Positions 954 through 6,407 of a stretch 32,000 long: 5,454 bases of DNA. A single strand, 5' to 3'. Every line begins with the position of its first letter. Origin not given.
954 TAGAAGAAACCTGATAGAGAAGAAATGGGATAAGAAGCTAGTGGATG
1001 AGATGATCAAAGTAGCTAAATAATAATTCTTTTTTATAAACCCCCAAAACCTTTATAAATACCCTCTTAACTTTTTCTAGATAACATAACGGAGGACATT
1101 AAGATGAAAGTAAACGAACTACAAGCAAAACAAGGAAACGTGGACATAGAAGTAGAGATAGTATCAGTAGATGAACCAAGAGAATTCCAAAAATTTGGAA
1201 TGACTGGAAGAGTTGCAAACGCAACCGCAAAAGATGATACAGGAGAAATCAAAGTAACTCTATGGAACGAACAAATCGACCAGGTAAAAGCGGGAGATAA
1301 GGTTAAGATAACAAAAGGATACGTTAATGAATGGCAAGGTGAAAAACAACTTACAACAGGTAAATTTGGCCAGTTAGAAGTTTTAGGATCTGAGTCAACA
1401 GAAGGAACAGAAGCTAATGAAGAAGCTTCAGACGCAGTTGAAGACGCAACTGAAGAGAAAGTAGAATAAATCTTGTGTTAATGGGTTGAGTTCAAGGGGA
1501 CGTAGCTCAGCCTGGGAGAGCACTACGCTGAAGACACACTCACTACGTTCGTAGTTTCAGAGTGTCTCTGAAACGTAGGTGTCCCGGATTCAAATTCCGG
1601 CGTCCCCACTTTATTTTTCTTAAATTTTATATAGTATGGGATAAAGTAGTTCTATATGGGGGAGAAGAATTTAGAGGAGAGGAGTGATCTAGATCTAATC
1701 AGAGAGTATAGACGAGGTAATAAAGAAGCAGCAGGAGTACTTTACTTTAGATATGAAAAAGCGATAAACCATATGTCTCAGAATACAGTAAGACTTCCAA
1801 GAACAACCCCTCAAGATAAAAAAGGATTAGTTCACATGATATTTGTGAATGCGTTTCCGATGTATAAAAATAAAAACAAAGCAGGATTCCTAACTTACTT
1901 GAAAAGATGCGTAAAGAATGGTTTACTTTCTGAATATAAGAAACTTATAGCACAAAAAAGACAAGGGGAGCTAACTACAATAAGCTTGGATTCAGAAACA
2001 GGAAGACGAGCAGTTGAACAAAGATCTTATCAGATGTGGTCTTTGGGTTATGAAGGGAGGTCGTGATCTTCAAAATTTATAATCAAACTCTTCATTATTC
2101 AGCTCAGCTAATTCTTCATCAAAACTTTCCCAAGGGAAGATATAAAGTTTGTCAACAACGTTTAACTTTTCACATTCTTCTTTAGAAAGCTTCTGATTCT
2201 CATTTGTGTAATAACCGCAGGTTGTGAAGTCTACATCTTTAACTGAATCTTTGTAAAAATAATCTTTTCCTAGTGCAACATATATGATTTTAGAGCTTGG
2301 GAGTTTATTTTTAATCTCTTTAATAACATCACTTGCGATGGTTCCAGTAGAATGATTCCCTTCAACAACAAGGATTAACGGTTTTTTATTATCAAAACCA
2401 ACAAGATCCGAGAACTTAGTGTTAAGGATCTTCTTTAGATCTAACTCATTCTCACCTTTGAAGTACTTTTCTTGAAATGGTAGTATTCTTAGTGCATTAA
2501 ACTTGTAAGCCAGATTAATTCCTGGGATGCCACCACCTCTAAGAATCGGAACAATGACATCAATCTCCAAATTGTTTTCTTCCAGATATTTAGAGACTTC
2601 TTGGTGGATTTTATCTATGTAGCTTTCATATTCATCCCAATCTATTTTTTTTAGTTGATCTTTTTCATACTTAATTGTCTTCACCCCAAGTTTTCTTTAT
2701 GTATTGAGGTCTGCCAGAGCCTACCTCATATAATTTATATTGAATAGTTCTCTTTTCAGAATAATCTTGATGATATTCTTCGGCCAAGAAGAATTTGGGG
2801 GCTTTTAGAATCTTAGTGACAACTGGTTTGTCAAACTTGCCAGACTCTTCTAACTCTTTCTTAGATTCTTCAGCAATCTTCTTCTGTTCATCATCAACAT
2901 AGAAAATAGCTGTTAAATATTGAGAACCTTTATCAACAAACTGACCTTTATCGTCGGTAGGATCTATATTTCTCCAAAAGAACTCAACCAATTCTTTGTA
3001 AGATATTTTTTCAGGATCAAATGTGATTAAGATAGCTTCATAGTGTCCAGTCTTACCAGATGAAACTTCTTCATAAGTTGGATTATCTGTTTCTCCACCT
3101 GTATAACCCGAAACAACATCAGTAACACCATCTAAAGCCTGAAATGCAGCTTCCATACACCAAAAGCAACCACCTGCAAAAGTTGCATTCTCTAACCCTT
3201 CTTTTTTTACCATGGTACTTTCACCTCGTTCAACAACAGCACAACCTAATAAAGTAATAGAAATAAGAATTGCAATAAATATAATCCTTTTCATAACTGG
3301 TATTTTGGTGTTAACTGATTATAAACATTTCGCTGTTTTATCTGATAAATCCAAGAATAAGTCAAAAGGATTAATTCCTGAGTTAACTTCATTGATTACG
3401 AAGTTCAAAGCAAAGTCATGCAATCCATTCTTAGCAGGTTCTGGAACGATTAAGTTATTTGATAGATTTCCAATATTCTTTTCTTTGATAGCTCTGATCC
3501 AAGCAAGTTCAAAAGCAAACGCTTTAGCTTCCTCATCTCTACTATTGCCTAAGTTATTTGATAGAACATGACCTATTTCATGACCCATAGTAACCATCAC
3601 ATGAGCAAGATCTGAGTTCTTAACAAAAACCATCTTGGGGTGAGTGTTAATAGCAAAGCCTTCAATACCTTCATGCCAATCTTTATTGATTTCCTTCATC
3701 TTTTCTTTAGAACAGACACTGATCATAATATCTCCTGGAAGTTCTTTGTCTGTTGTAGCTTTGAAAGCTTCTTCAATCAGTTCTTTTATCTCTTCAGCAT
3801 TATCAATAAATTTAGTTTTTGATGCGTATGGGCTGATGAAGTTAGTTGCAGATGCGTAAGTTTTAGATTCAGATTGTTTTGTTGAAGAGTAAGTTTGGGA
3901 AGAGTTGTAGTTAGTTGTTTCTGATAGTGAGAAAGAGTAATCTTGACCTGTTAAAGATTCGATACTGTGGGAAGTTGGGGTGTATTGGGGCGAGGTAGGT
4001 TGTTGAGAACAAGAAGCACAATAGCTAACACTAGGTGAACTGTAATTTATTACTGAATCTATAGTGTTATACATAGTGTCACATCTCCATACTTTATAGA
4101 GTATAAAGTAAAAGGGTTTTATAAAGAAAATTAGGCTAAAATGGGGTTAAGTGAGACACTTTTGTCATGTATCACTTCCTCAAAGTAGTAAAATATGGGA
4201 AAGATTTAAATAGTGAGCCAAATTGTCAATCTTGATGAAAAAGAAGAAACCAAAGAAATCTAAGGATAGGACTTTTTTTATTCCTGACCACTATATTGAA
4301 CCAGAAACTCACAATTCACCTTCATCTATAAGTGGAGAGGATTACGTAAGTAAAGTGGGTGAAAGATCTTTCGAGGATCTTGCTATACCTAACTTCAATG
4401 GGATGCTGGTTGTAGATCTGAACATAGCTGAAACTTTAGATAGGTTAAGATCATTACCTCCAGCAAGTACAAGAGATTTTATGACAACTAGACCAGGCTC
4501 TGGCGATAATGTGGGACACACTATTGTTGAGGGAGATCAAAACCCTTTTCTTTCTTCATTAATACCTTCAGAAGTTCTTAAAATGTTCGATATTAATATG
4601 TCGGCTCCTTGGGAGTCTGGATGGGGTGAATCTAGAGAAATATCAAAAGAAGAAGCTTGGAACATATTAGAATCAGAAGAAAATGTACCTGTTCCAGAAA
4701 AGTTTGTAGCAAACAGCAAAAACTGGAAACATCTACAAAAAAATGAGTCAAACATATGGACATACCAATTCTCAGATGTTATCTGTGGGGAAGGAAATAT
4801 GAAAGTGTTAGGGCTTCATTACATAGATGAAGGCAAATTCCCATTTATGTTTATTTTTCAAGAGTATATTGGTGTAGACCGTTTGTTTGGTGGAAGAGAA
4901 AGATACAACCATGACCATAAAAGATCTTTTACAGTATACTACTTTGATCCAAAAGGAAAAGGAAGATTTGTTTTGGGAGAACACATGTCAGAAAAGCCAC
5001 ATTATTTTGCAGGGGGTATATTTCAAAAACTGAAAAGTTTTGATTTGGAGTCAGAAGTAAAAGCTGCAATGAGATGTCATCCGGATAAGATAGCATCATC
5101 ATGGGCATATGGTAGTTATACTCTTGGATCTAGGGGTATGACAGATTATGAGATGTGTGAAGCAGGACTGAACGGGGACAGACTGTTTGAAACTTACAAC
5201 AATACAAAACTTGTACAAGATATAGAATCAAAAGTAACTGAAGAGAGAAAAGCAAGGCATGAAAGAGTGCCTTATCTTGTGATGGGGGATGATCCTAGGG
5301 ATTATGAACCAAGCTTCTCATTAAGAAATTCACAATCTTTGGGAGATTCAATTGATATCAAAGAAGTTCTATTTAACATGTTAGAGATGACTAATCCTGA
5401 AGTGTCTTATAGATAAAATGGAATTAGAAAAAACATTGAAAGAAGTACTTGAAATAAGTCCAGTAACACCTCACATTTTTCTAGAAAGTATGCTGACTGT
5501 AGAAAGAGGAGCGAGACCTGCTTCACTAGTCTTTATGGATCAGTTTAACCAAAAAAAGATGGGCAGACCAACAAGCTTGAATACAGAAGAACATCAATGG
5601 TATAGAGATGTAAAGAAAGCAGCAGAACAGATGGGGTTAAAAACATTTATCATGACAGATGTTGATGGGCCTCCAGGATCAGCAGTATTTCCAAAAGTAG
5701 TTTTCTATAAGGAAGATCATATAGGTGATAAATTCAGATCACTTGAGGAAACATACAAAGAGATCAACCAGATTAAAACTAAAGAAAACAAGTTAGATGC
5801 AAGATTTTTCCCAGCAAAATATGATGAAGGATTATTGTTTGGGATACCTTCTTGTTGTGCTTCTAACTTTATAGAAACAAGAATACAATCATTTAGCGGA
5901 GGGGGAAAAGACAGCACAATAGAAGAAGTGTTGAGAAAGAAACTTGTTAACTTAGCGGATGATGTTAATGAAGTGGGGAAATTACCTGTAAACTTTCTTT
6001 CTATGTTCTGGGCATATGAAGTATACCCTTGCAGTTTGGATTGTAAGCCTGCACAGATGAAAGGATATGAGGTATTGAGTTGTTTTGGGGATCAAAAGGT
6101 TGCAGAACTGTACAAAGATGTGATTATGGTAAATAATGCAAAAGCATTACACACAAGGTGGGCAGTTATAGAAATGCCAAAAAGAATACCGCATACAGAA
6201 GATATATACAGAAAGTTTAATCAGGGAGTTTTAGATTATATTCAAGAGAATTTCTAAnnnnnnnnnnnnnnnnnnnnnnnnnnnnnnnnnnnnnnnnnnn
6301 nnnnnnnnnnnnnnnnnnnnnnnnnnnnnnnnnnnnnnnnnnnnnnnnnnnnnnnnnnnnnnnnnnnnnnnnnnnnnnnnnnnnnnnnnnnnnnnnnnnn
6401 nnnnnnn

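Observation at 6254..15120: A ~9 kb envelope supercluster: a secretion ATPase and platform with no pilin or archaellin, flanked by unassigned coiled-coil and membrane families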

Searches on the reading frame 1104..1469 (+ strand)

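Call 7: search_protein_families(library=pfam, proteins=[window:1104-1469:+], max_evalue=0.01)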
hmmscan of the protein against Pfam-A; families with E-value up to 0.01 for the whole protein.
window:1104-1469:+ (121 aa): 2 families
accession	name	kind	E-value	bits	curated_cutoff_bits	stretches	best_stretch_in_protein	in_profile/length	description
PF21473.3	Ssb-like_OB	-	5.5e-08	33.3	24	1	29-93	33-97/97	Single-stranded DNA binding protein Ssb-like, OB fold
PF01336.31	tRNA_anti-codon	-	5.9e-08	33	27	1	32-84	12-68/75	OB-fold nucleic acid binding domain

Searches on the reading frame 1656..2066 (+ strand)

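Call 7: search_protein_families(library=pfam, proteins=[window:1656-2066:+], max_evalue=0.01)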
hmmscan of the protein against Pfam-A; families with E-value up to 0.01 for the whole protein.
window:1656-2066:+ (136 aa): 0 families

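Call 80: search_protein_families(library=ncbifam, proteins=[window:1656-2066:+], max_evalue=0.05)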
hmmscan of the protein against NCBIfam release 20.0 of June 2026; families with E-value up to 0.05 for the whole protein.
window:1656-2066:+ (136 aa): 12 families
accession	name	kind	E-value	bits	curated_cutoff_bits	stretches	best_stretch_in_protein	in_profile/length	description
TIGR02939.1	RpoE_Sigma70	equivalog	6.5e-05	23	236.15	1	7-111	3-101/190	RNA polymerase sigma factor RpoE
NF006147.0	PRK08295.1-4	equivalog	6.5e-05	22.6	212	1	5-114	3-111/201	RNA polymerase factor sigma-70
NF006174.0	PRK08311.2-2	equivalog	0.00018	20.8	319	1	7-116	13-123/252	RNA polymerase sigma factor SigI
NF009172.0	PRK12519.1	subfamily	0.00088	18.8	222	1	3-79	8-80/194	RNA polymerase sigma factor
NF009166.1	PRK12513.1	equivalog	0.002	17.9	206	1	6-104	4-99/193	RNA polymerase sigma factor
NF009171.0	PRK12518.1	equivalog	0.0031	17.3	208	1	6-109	9-107/191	RNA polymerase sigma factor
NF006175.0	PRK08311.2-3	subfamily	0.0045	16.5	244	1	10-127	6-123/244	RNA polymerase sigma factor SigI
TIGR02984.1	Sig-70_plancto1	subfamily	0.018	14.6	183.75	1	19-105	2-92/189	RNA polymerase sigma-70 factor, Planctomycetaceae-specific subfamily 1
NF007225.0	PRK09643.1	equivalog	0.019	14.6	190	1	4-88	7-88/204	RNA polymerase sigma factor SigM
NF008888.0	PRK11922.1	equivalog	0.035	13.7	204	1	4-111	10-114/231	RNA polymerase sigma factor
TIGR02999.1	Sig-70_X6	subfamily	0.042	13.7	126.15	0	14-117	7-113/183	ECF-type sigma factor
TIGR02985.1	Sig70_bacteroi1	subfamily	0.049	13.8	126.4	0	29-114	6-89/162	RNA polymerase sigma-70 factor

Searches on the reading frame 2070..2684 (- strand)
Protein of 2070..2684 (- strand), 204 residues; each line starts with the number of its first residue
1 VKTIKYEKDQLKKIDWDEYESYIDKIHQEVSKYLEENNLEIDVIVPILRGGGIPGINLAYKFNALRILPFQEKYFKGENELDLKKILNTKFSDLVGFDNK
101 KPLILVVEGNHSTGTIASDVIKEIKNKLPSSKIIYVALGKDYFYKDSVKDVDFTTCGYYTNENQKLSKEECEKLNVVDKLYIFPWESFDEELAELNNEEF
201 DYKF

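Call 7: search_protein_families(library=pfam, proteins=[window:2070-2684:-], max_evalue=0.01)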
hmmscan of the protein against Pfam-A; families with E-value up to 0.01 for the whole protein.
window:2070-2684:- (204 aa): 1 family
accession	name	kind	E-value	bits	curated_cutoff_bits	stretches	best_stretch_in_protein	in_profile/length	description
PF06616.17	BsuBI_PstI_RE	-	0.0013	18.7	27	1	80-136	59-117/154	BsuBI/PstI restriction endonuclease domain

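Call 80: search_protein_families(library=ncbifam, proteins=[window:2070-2684:-], max_evalue=0.05)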
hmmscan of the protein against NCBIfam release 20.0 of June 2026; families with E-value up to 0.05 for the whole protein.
window:2070-2684:- (204 aa): 1 family
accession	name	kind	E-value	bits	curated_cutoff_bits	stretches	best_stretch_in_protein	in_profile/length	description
NF002620.0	PRK02277.1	subfamily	0.0017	18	115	1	13-141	56-181/201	orotate phosphoribosyltransferase-like protein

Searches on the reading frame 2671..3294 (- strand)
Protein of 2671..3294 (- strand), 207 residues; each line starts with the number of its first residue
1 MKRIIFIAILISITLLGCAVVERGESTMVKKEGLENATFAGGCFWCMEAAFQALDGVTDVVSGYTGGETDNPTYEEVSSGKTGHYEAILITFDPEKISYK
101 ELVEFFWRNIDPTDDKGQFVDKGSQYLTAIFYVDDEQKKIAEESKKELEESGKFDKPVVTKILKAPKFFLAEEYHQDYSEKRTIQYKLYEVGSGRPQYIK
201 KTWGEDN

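Call 7: search_protein_families(library=pfam, proteins=[window:2671-3294:-], max_evalue=0.01)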
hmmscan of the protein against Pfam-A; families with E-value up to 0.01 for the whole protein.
window:2671-3294:- (207 aa): 1 family
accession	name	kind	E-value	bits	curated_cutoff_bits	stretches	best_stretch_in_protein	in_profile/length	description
PF01625.27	PMSR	-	5.2e-64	215.5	23.7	1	37-187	2-152/153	Peptide methionine sulfoxide reductase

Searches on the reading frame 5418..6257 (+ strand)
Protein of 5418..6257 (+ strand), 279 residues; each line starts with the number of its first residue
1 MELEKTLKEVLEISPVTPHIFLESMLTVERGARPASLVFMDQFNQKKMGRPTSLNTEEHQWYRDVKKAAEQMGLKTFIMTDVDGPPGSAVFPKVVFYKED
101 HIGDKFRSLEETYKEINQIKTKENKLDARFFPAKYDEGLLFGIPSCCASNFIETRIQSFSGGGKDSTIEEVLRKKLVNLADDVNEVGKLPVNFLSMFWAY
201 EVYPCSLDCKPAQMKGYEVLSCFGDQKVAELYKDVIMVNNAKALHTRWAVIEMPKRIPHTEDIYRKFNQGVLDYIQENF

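Call 7: search_protein_families(library=pfam, proteins=[window:5418-6257:+], max_evalue=0.01)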
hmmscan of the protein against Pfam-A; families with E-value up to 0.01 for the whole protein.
window:5418-6257:+ (279 aa): 1 family
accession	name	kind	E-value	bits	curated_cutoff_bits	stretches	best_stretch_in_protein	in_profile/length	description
PF04467.17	DUF483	-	0.0029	18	25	0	135-216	38-101/122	Protein of unknown function (DUF483)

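Call 80: search_protein_families(library=ncbifam, proteins=[window:5418-6257:+], max_evalue=0.05)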
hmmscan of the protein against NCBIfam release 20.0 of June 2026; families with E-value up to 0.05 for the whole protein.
window:5418-6257:+ (279 aa): 0 families
